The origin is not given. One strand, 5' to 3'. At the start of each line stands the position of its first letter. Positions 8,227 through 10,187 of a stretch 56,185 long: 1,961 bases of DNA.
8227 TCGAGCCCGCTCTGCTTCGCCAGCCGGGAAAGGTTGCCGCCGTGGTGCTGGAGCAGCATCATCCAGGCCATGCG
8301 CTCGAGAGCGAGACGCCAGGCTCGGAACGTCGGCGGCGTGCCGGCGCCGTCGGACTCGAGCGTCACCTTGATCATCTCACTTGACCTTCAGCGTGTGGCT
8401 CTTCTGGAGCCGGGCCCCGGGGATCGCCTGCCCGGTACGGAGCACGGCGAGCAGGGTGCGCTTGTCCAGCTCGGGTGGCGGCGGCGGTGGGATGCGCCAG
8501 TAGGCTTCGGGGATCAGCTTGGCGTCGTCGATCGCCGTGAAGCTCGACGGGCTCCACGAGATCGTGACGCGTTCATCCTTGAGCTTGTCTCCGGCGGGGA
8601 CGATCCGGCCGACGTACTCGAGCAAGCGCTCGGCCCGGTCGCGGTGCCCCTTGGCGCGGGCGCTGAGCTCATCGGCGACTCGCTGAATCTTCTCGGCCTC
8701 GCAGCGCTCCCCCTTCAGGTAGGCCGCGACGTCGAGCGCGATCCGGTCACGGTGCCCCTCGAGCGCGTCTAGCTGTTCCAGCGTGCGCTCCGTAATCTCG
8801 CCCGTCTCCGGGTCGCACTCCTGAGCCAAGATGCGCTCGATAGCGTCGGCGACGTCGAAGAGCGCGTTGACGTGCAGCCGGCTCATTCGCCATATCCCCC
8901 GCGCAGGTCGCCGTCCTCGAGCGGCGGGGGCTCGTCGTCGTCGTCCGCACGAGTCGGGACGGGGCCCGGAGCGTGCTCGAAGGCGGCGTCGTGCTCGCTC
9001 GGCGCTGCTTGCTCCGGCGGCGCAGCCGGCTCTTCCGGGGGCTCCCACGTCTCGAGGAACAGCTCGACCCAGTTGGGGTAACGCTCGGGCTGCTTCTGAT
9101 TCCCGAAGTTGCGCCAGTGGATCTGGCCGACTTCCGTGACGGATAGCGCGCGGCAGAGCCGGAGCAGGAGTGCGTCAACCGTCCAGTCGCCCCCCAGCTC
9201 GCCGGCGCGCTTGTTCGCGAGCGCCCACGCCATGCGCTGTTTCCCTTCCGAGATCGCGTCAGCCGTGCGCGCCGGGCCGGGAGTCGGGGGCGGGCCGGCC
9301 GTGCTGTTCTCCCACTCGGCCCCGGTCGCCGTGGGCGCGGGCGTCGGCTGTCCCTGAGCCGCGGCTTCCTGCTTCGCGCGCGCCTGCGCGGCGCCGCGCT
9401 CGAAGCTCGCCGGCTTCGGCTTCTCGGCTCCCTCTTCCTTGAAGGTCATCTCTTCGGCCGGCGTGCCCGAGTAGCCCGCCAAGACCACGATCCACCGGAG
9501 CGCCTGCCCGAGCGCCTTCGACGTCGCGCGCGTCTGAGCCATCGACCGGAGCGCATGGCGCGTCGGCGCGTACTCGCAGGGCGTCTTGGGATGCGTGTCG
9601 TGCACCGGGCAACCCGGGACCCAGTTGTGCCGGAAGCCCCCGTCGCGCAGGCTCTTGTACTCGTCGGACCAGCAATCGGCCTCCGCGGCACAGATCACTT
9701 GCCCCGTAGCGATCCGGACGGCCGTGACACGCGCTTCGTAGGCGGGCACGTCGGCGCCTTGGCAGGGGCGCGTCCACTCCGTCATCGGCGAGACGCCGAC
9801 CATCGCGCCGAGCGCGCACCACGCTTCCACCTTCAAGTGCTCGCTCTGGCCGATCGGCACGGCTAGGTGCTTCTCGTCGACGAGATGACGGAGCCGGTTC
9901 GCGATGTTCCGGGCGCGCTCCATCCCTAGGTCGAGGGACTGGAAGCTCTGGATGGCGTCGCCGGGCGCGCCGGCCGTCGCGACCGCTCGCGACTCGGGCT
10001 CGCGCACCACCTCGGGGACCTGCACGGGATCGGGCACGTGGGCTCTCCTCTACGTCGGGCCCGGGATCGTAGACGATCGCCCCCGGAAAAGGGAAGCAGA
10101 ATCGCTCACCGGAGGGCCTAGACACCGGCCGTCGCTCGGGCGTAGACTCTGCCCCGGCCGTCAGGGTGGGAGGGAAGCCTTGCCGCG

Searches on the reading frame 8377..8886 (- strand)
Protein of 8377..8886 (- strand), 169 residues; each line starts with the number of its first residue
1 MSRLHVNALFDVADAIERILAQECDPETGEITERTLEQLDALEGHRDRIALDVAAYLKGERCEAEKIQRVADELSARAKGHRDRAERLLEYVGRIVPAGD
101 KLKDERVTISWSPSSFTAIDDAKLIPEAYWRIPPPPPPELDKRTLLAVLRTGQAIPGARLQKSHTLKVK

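Call 70: search_protein_families(library=phrogs, proteins=[window:8377-8886:-], max_evalue=0.001)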
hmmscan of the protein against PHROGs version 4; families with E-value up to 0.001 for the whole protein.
window:8377-8886:- (169 aa): 1 family
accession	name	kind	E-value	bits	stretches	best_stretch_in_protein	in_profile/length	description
phrog_253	-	DNA, RNA and nucleotide metabolism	1.4e-17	65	1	7-169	7-167/169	Mu Gam-like end protection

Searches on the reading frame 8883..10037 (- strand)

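Call 10: search_protein_families(library=pfam, proteins=[window:8883-10037:-])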
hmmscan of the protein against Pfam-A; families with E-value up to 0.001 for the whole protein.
window:8883-10037:- (384 aa): 0 families

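Call 70: search_protein_families(library=phrogs, proteins=[window:8883-10037:-], max_evalue=0.001)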
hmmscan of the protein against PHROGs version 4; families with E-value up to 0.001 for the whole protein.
window:8883-10037:- (384 aa): 1 family
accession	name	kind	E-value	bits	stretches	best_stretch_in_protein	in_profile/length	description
phrog_19042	-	unknown function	0.0003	21.4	0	161-201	107-149/271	-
